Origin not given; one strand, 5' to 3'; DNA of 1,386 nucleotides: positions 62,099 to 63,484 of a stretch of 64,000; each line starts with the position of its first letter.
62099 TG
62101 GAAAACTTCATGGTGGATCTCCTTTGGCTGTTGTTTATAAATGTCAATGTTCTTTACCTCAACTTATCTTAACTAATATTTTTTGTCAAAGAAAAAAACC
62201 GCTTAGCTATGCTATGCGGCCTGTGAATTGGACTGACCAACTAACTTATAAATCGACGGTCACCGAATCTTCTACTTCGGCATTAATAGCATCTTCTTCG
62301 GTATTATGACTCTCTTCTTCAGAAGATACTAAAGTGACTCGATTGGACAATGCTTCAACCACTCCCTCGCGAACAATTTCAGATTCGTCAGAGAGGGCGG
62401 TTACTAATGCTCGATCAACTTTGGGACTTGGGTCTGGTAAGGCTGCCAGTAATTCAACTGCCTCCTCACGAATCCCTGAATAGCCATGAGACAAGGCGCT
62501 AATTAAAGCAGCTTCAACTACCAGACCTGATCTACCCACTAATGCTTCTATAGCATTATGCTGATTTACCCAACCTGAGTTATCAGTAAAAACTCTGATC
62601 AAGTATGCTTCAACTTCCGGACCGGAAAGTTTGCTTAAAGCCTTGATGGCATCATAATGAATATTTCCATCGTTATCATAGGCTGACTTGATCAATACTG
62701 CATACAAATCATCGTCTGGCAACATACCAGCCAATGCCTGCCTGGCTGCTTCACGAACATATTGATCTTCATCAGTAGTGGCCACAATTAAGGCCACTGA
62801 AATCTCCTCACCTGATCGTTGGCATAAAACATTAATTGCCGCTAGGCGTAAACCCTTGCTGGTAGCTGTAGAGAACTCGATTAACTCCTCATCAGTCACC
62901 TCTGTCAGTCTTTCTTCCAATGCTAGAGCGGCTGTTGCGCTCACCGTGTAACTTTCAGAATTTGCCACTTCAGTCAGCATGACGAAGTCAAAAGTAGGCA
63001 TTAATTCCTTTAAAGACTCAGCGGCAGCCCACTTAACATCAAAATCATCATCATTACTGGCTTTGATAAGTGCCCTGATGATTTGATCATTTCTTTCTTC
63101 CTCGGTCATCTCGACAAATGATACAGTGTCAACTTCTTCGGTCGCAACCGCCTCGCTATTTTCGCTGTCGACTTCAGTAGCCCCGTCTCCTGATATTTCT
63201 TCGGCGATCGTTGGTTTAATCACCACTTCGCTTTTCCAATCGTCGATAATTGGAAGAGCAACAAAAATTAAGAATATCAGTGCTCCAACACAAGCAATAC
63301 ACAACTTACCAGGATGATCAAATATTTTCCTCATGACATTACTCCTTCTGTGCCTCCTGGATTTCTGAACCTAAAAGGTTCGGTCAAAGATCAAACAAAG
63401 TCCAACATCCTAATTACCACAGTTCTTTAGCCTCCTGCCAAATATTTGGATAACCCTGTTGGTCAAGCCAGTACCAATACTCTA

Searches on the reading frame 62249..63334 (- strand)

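Call 86: search_protein_families(library=pfam, proteins=[window:62249-63334:-], max_evalue=0.001)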
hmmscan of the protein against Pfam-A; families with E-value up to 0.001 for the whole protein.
window:62249-63334:- (362 aa): 3 families
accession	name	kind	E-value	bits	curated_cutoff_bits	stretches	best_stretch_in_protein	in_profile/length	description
PF13646.12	HEAT_2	-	3.7e-24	85.3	27.7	4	182-265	4-87/88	HEAT repeats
PF02985.28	HEAT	-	1.2e-11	44.1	23.5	0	85-114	1-30/31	HEAT repeat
PF13513.12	HEAT_EZ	-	5e-05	24.2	27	0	288-331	3-54/55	HEAT-like repeat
